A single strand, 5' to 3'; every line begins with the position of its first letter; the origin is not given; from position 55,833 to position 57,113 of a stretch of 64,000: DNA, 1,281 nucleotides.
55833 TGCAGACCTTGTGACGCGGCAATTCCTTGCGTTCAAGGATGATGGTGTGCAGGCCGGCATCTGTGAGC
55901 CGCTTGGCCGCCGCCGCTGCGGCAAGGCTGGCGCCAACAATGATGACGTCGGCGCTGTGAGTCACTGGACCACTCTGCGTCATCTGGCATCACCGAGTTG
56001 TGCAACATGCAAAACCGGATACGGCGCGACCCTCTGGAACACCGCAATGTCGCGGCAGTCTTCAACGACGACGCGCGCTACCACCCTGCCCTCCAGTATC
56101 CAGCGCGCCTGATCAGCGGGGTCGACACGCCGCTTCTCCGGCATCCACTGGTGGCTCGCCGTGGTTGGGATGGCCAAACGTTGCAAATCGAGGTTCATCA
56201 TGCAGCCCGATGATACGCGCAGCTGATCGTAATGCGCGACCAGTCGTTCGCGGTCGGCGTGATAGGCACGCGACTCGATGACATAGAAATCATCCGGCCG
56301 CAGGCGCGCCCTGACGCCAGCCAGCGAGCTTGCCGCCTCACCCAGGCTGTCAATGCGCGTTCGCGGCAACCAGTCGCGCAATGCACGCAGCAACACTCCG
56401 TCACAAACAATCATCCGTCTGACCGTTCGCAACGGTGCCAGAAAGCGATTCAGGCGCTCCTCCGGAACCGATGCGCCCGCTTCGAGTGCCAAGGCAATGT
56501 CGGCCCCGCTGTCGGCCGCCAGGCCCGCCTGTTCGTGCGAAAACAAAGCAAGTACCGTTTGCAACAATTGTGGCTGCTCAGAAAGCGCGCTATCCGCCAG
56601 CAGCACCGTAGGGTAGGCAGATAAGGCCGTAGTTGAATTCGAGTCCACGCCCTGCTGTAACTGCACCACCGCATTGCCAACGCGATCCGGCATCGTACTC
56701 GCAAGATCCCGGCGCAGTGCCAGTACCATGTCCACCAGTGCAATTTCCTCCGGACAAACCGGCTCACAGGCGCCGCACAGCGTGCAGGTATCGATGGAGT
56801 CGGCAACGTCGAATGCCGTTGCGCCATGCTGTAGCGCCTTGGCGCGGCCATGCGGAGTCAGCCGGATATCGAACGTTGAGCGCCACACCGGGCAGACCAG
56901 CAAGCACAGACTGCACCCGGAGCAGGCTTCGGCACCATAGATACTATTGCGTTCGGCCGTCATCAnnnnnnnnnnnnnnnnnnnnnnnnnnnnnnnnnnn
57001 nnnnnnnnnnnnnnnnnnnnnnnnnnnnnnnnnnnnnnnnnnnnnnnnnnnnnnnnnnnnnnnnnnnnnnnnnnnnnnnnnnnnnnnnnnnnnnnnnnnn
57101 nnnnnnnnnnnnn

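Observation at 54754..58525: Tightly coupled three-gene redox cassette: FAD-linked oxidase, Fe-S protein, GGR/FixC-like flavoprotein (DUF1178 downstream)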

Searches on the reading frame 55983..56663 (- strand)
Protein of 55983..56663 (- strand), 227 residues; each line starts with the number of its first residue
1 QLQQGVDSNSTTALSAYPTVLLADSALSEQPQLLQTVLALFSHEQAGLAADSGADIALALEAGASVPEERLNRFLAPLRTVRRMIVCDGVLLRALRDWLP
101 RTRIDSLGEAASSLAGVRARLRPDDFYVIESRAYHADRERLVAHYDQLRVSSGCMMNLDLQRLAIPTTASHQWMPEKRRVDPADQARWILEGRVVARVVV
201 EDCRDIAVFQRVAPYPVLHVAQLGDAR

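Call 62: search_protein_families(library=pfam, proteins=[window:55983-56663:-], max_evalue=10)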
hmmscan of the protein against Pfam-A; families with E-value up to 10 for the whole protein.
window:55983-56663:- (227 aa): 0 families

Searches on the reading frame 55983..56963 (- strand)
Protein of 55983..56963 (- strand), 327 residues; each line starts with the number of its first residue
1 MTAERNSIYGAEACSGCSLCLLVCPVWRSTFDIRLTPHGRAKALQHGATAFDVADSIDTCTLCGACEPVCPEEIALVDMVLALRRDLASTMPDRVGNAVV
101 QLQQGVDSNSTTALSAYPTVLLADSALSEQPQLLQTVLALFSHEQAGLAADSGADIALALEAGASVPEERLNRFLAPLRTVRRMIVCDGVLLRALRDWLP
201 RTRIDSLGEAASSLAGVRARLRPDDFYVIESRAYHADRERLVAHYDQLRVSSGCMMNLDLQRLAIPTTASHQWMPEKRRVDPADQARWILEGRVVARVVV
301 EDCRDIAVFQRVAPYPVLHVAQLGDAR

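Call 3: search_protein_families(library=pfam, proteins=[window:55983-56963:-], max_evalue=0.1)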
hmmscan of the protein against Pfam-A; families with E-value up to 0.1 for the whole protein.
window:55983-56963:- (327 aa): 16 families
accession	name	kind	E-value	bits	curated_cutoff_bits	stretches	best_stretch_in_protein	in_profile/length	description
PF13183.11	Fer4_8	-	1.2e-11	45.4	27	1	11-74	2-68/68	4Fe-4S dicluster domain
PF13534.11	Fer4_17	-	3.7e-08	34.2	22.2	1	13-74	1-60/61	4Fe-4S dicluster domain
PF12838.12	Fer4_7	-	1.4e-07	32.3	27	1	14-73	2-51/52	4Fe-4S dicluster domain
PF14697.11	Fer4_21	-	1.2e-06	29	35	1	10-26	37-53/59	4Fe-4S dicluster domain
PF12797.12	Fer4_2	-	2.9e-06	27.3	24.5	2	58-72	8-22/22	4Fe-4S binding domain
PF00037.32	Fer4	-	3.9e-06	26.9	21.1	2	58-73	6-21/24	4Fe-4S binding domain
PF13237.11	Fer4_10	-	4e-06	27.1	25.5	2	10-71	5-53/53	4Fe-4S dicluster domain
PF12800.12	Fer4_4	-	8.7e-06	26.1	24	2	58-72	2-16/17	4Fe-4S binding domain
PF13187.11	Fer4_9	-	1.3e-05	25.6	27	1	13-73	1-50/52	4Fe-4S dicluster domain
PF12837.12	Fer4_6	-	1.3e-05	25.3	25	1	58-73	7-22/24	4Fe-4S binding domain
PF25160.1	LdpA_Fe-S-bd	-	6.7e-05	23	27.6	1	58-73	26-41/49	LdpA Fe-S cluster-binding domain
PF12798.12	Fer4_3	-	0.0013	19.9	27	1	60-73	1-14/15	4Fe-4S binding domain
PF13484.11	Fer4_16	-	0.0065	17.7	30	0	14-71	2-64/66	4Fe-4S double cluster binding domain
PF02824.27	TGS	-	0.037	14.5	22.2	1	36-58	5-27/60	TGS domain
PF13459.11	Fer4_15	-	0.038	15.1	22.4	0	58-82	6-30/66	4Fe-4S single cluster domain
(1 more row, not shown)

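Call 4: search_protein_families(library=ncbifam, proteins=[window:55983-56963:-], max_evalue=0.1)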
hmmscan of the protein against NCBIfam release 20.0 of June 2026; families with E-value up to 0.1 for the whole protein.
window:55983-56963:- (327 aa): 49 families (the best 25 are shown)
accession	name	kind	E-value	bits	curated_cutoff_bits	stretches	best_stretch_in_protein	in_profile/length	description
TIGR00273.1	TIGR00273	equivalog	1.4e-08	34.1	444.8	1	12-133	293-415/432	LutB/LldF family L-lactate oxidation iron-sulfur protein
NF008369.0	PRK11168.1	equivalog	2.4e-08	33.3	278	1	11-101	10-101/401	anaerobic glycerol-3-phosphate dehydrogenase subunit C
TIGR01971.1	NuoI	subfamily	3.7e-08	33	113.05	1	10-74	40-97/121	NADH-quinone oxidoreductase, chain I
TIGR03290.1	CoB_CoM_SS_C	equivalog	3.8e-06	27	160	1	12-87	2-75/144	CoB--CoM heterodisulfide reductase subunit C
NF045663.1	diclust_near_Sec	equivalog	7.2e-06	24.4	530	1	56-89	351-384/759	pyridine nucleotide-disulfide oxidoreductase/dicluster-binding protein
NF004545.0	PRK05888.3-1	equivalog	8.2e-06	25.6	229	1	11-75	65-123/154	NADH-quinone oxidoreductase subunit NuoI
NF003454.1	PRK05035.1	equivalog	1e-05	24.3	345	1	11-79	366-427/556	electron transport complex subunit RsxC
TIGR00314.1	cdhA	equivalog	1.3e-05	23.2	781.3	1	8-85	395-464/784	CO dehydrogenase/acetyl-CoA synthase complex subunit alpha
NF009226.0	PRK12576.1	equivalog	3.1e-05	23.4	344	1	4-104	146-244/317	succinate dehydrogenase/fumarate reductase iron-sulfur subunit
NF042909.1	FMH_DH_FwdF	exception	3.4e-05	23.1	375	1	5-73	8-70/336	tungsten-dependent formylmethanofuran dehydrogenase subunit FwdF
NF004538.0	PRK05888.1-4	equivalog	4.8e-05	23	135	1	3-75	52-117/162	NADH-quinone oxidoreductase subunit NuoI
TIGR01945.1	rnfC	subfamily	6.4e-05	21.7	245.95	1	9-80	360-424/435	RnfABCDGE type electron transport complex subunit C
TIGR03379.1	glycerol3P_GlpC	equivalog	0.00011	21.2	279.9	1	12-100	5-96/397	anaerobic glycerol-3-phosphate dehydrogenase subunit GlpC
NF008434.0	PRK11274.1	equivalog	0.00017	20.6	333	1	12-87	23-102/409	glycolate oxidase subunit GlcF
NF045670.1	quin_L_LdhH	equivalog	0.00019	19.9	800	1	11-98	303-394/706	L-lactate dehydrogenase (quinone) large subunit LdhH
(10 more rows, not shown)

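Call 11: search_solved_structures(query=window:55983-56963:-, max_evalue=0.01)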
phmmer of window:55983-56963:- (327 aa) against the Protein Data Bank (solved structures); distinct sequences matched with E-value up to 0.01: 27.
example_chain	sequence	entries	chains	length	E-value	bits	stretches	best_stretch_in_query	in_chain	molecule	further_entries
7bkb_K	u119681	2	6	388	3.5e-07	33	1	9-75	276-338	Formylmethanofuran dehydrogenase, subunit F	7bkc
5t5i_F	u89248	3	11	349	6.4e-06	28.9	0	12-77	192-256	Tungsten formylmethanofuran dehydrogenase subunit fwdF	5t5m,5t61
9lay_B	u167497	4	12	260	0.0001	25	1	10-88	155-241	4Fe-4S ferredoxin iron-sulfur binding domain protein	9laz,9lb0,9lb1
7bkb_C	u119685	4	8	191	0.0001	24.9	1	11-89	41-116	CoB--CoM heterodisulfide reductase subunit C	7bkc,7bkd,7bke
9sw6_H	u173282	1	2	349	0.00021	23.9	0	12-77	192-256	Tungsten formylmethanofuran dehydrogenase, subunit F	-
2fug_9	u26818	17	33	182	0.00022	23.9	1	10-73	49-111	NADH-quinone oxidoreductase chain 9 | NADH-QUINONE OXIDOREDUCTASE SUBUNIT 9 | NADH-quinone oxidoreductase subunit I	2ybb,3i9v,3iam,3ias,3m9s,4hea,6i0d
8rvv_C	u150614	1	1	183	0.00036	23.2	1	11-112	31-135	H(2):CoB-CoM heterodisulfide,ferredoxin reductase subunit C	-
8rvu_c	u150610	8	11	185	0.00037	23.1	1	11-112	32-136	H(2):CoB-CoM heterodisulfide,ferredoxin reductase subunit C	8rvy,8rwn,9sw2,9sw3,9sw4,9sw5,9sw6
8qby_I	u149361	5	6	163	0.0014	21.2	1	9-74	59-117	NADH-quinone oxidoreductase subunit I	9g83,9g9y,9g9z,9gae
5odc_C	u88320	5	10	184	0.0021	20.7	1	10-89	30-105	Heterodisulfide reductase, subunit C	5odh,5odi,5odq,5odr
8rja_F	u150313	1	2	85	0.0021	20.6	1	10-73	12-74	NAD(P)H-quinone oxidoreductase subunit I, chloroplastic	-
7b0n_I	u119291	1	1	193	0.0031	20.1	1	9-74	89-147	Subunit NUIM of protein NADH:Ubiquinone Oxidoreductase (Complex I)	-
9sfi_U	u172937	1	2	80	0.004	19.7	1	11-74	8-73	4Fe-4S binding protein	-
6gcs_I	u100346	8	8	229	0.0044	19.6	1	9-74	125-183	TYKY SUBUNIT (NUIM) | Subunit NUIM of NADH:Ubiquinone Oxidoreductase (Complex I)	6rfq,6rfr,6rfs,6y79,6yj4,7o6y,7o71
9sfi_E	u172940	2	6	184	0.0055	19.3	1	8-89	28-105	H(2)/formate:CoB-CoM heterodisulfide,ferredoxin reductase subunit C2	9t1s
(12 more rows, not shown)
